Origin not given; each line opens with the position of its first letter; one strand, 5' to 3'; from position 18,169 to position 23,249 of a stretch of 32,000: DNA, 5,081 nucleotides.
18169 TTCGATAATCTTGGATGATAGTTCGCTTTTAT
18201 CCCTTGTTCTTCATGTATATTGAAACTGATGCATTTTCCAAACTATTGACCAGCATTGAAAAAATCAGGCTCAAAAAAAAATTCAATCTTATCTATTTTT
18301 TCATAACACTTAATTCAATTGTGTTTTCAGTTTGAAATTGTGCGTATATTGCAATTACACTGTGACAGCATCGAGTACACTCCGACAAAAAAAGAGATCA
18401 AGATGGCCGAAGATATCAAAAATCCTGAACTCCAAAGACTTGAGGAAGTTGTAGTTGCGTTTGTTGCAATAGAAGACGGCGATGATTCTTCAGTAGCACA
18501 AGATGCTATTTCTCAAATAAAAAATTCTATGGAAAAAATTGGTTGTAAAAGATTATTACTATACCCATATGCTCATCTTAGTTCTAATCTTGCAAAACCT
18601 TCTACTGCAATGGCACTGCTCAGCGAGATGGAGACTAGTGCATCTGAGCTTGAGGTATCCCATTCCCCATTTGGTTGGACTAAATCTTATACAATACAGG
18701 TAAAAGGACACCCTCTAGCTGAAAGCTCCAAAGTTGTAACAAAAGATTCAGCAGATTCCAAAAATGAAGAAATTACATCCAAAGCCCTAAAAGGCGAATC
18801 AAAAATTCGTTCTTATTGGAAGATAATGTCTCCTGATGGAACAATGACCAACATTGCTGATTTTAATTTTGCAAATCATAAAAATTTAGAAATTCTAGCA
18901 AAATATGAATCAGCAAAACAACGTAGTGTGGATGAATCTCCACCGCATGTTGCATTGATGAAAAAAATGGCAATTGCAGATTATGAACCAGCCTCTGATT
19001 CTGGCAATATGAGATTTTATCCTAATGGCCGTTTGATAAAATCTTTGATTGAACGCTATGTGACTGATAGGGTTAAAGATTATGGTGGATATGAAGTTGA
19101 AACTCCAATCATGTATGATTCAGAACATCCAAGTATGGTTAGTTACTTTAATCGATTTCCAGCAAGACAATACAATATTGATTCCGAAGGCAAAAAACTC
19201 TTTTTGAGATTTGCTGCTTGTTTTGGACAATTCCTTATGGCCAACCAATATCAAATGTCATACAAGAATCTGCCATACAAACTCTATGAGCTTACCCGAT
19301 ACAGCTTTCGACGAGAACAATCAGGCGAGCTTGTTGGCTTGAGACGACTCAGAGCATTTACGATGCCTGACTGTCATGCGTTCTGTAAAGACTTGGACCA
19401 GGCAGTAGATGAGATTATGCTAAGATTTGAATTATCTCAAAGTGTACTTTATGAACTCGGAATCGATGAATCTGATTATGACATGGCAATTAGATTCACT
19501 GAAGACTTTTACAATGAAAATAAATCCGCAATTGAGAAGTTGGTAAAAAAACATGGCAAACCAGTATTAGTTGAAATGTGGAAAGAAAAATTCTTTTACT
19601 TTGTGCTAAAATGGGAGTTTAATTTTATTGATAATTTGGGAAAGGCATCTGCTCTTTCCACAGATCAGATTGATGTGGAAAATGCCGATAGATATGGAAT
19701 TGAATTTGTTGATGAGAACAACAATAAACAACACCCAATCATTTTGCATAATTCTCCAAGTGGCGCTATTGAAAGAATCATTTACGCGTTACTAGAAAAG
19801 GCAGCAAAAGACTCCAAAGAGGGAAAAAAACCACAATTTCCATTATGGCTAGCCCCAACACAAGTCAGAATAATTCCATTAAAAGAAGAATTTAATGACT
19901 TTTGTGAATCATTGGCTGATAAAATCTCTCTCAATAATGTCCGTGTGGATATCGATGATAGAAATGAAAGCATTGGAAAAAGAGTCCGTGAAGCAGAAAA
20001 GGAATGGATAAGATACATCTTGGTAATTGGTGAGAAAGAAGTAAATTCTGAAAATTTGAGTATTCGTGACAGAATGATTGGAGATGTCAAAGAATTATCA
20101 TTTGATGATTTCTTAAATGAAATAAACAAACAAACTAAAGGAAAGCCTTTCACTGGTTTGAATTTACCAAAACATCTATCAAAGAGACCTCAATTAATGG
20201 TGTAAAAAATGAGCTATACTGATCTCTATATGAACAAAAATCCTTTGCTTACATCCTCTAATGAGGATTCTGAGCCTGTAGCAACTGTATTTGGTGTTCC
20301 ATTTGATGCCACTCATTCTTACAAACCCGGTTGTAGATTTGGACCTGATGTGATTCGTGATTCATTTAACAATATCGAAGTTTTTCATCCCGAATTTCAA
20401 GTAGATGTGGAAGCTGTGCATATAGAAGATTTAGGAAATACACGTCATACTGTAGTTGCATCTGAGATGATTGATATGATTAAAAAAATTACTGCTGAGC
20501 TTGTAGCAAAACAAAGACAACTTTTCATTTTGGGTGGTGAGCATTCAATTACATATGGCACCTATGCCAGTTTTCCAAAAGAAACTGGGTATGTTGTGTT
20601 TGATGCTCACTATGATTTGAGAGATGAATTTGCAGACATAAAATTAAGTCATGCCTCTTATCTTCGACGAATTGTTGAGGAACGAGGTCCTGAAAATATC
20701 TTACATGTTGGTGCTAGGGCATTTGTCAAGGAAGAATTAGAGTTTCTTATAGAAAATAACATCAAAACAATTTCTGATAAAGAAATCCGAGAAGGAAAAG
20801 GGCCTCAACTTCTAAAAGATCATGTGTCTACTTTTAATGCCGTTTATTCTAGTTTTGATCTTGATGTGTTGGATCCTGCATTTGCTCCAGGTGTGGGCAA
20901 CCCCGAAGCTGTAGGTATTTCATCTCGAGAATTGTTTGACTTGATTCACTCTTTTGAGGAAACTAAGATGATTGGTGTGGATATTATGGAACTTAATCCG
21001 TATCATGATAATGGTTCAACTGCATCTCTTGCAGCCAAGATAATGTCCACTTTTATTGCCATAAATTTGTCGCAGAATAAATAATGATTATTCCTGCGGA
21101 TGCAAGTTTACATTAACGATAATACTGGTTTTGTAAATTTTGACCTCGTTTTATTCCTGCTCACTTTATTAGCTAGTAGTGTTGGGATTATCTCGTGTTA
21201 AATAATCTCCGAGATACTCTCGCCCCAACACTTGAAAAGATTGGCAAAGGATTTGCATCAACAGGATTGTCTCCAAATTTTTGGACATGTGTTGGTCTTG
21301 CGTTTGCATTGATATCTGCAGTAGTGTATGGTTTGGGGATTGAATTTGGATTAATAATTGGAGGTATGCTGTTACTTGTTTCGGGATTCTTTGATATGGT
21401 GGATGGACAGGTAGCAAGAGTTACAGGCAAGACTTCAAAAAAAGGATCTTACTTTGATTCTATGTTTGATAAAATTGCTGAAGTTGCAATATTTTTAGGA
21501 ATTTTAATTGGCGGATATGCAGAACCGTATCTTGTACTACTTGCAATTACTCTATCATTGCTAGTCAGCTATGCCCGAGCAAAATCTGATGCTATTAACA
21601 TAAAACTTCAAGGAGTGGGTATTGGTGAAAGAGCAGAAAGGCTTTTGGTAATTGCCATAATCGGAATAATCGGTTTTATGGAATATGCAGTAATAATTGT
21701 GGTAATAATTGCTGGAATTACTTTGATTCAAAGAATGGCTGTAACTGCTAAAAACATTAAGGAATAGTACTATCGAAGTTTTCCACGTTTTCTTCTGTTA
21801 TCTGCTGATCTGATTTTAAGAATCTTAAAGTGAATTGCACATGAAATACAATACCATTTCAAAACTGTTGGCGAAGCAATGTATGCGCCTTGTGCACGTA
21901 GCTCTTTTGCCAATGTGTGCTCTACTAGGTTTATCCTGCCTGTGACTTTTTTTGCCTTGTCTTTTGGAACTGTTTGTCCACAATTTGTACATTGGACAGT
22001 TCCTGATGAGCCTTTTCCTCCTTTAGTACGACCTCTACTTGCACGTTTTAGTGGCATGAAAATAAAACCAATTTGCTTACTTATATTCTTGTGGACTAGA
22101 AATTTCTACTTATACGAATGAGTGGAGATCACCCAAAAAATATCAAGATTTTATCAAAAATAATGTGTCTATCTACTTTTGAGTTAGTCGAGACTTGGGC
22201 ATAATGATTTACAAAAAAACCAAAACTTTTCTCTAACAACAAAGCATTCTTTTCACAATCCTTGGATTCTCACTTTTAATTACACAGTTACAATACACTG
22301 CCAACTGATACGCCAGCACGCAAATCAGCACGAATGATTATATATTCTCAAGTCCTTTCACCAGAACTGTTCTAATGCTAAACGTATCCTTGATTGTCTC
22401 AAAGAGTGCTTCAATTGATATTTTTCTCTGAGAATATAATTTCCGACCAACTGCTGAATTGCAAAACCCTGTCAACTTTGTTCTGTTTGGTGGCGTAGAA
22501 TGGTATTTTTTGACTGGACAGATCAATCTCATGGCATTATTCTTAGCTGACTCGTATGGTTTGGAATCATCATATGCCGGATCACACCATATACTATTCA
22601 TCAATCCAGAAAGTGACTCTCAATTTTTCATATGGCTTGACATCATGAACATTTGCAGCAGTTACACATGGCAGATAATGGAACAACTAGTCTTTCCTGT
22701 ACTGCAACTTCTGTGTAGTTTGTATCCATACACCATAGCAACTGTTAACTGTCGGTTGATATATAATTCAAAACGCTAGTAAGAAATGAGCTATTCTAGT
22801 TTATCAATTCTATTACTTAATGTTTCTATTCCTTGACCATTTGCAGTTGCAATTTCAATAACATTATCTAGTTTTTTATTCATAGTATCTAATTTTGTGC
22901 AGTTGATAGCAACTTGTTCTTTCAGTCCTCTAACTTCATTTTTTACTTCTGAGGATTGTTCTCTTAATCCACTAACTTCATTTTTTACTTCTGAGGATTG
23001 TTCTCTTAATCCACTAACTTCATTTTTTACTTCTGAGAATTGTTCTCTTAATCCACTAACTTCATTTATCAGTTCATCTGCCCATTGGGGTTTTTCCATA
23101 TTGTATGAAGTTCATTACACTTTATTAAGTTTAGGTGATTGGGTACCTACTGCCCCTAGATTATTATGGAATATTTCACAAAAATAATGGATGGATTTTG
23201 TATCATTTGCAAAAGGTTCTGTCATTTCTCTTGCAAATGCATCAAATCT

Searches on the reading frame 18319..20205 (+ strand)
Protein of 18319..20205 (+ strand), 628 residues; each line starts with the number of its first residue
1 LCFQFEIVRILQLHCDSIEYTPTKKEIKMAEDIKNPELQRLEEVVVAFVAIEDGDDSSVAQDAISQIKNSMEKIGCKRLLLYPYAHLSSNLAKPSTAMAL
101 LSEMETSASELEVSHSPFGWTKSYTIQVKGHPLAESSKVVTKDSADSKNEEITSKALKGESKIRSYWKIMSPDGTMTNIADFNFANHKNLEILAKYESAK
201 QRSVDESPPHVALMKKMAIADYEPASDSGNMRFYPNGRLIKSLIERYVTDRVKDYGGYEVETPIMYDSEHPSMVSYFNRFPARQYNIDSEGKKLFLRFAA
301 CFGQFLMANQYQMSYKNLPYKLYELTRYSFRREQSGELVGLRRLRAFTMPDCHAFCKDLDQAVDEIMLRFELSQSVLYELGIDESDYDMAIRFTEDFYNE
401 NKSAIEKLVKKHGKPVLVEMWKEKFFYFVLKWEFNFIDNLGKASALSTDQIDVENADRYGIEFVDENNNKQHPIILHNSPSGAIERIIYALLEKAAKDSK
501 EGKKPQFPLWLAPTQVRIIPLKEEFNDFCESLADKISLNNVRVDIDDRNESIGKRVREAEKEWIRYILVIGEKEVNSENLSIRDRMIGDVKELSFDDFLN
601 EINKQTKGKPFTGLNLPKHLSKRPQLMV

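Call 9: search_protein_families(library=pfam, proteins=[window:18319-20205:+])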
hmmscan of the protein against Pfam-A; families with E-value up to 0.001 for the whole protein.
window:18319-20205:+ (628 aa): 3 families
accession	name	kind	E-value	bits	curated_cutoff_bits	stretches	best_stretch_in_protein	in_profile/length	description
PF08915.16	tRNA-Thr_ED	-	2.8e-42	144.5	30.2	1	9-139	2-136/137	Archaea-specific editing domain of threonyl-tRNA synthetase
PF03129.25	HGTP_anticodon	-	5.6e-23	81.4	21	1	515-604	1-93/94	Anticodon binding domain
PF00587.30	tRNA-synt_2b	-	1.3e-20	74.6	29.3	1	287-494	3-178/179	tRNA synthetase class II core domain (G, H, P, S and T)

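Call 19: find_homologous_proteins(query=window:18319-20205:+)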
Query window:18319-20205:+ (628 aa): 8000 proteins with E <= 0.001 among 8000 candidates; the best 120 are listed.
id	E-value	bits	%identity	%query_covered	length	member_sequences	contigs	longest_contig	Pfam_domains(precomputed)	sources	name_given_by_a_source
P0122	0.0e+0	1350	95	99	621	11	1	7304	PF03129.26,PF08915.17,PF00587.31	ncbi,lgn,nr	ncbi:MAG: threonine--tRNA ligase [Nitrosopumilus sp.]|nr:threonine--tRNA ligase [Nitrosopumilus sp.]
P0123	0.0e+0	1330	94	99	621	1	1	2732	PF03129.26,PF08915.17,PF00587.31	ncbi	-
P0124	0.0e+0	1330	94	99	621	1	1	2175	PF03129.26,PF08915.17,PF00587.31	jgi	-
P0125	0.0e+0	1329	94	99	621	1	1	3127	PF03129.26,PF08915.17,PF00587.31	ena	-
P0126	0.0e+0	1329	92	100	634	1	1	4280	PF03129.26,PF08915.17,PF00587.31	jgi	-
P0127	0.0e+0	1325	92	100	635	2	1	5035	PF03129.26,PF08915.17,PF00587.31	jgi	-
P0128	0.0e+0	1319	93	99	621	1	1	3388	PF03129.26,PF08915.17,PF00587.31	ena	-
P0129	0.0e+0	1313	92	99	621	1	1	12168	PF03129.26,PF08915.17,PF00587.31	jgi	-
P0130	0.0e+0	1311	92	99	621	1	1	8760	PF03129.26,PF08915.17,PF00587.31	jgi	-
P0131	0.0e+0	1310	92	99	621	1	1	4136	PF03129.26,PF08915.17,PF00587.31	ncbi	-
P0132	0.0e+0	1309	93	99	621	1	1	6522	PF03129.26,PF08915.17,PF00587.31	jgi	-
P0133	0.0e+0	1308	93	99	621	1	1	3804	PF03129.26,PF08915.17,PF00587.31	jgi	-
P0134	0.0e+0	1307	92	99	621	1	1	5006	PF03129.26,PF08915.17,PF00587.31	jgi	-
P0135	0.0e+0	1306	92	99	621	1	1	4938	PF03129.26,PF08915.17,PF00587.31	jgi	-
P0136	0.0e+0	1306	92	99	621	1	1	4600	PF03129.26,PF08915.17,PF00587.31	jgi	-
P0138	0.0e+0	1304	92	99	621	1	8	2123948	PF03129.26,PF08915.17,PF00587.31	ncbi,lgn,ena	-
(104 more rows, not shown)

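Call 36: find_encoding_contigs(protein=P0138, flank=10000, max_places=3)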
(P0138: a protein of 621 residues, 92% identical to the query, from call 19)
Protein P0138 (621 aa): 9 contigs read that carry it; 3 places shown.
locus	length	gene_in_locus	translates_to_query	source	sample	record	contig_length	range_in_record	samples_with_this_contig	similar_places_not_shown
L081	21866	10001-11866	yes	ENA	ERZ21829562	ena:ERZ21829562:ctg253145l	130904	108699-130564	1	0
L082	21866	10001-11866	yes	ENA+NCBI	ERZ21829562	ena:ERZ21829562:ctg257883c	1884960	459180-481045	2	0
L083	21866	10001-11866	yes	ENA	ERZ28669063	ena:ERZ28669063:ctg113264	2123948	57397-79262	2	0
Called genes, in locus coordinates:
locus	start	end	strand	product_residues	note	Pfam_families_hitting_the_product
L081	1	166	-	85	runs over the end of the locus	-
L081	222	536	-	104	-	-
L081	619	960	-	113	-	-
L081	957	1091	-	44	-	-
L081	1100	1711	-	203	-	-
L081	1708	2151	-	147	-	-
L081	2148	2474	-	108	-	-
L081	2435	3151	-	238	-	-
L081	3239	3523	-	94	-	-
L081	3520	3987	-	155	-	-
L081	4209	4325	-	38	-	-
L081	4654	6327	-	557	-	PF00589:Phage_integrase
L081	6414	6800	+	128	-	PF04126:Cyclophil_like, PF18050:Cyclophil_like2 (weak)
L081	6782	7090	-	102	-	PF03297:Ribosomal_S25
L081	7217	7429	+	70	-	-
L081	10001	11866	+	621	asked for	PF08915:tRNA-Thr_ED, PF00587:tRNA-synt_2b, PF03129:HGTP_anticodon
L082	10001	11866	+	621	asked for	PF08915:tRNA-Thr_ED, PF00587:tRNA-synt_2b, PF03129:HGTP_anticodon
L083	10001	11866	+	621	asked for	PF08915:tRNA-Thr_ED, PF00587:tRNA-synt_2b, PF03129:HGTP_anticodon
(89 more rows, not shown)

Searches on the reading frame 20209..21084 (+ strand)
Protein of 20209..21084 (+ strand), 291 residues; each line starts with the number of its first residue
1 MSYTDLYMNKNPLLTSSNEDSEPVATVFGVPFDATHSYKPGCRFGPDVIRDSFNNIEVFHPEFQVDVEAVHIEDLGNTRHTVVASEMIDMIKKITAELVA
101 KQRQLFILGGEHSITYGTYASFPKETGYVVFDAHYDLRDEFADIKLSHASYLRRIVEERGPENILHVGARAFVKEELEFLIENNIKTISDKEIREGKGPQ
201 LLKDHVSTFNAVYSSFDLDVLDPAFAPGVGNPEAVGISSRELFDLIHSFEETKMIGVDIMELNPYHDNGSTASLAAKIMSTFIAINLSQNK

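Call 9: search_protein_families(library=pfam, proteins=[window:20209-21084:+])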
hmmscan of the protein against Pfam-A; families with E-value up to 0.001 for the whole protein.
window:20209-21084:+ (291 aa): 1 family
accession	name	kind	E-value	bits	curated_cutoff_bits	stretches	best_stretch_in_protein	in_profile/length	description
PF00491.26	Arginase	-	2.4e-70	237.6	22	1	26-282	4-277/280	Arginase family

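Call 17: find_encoding_contigs(protein=window:20209-21084:+, flank=2000, max_places=4)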
Protein window:20209-21084:+ (291 aa): no gene with exactly this product is on record in the collection.

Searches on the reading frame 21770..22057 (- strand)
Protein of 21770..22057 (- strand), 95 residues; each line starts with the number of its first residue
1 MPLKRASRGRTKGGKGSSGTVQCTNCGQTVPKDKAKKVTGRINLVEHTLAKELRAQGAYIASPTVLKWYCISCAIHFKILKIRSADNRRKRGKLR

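Call 50: search_protein_families(library=ncbifam, proteins=[window:21770-22057:-])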
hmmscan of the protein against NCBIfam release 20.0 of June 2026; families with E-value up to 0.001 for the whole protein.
window:21770-22057:- (95 aa): 1 family
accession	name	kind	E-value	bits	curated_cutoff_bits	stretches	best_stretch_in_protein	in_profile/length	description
NF006816.0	PRK09335.1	equivalog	1.6e-38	130.9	118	1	1-94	1-94/96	30S ribosomal protein S26e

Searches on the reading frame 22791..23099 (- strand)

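Call 10: search_protein_families(library=pfam, proteins=[window:22791-23099:-])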
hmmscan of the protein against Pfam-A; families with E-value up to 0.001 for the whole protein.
window:22791-23099:- (102 aa): 8 families
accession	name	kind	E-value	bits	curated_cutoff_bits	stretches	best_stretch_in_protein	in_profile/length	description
PF07926.17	TPR_MLP1_2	-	2.9e-06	27.7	36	1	9-82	54-127/129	TPR/MLP1/MLP2-like protein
PF06005.17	ZapB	-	4.5e-05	24.3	31.5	1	9-59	15-65/71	Cell division protein ZapB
PF09787.14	Golgin_A5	-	0.00014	21.9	31.7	1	11-101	85-175/305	Golgin subfamily A member 5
PF04136.21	COG3_N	-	0.00018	21.9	27.9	1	7-98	13-103/147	Conserved oligomeric Golgi complex subunit 3, N-terminal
PF06419.17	COG6_N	-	0.00029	21.4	27.4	1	9-65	30-86/114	Conserved oligomeric complex COG6, N-terminal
PF00038.26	Filament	-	0.00058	20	40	1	8-81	199-272/313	Intermediate filament protein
PF06818.20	Fez1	-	0.00067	20.6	34.4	1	12-101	52-141/199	Fez1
PF21773.2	ODAD1_CC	-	0.00072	19.2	27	1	8-92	194-282/287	ODAD1 central coiled coil region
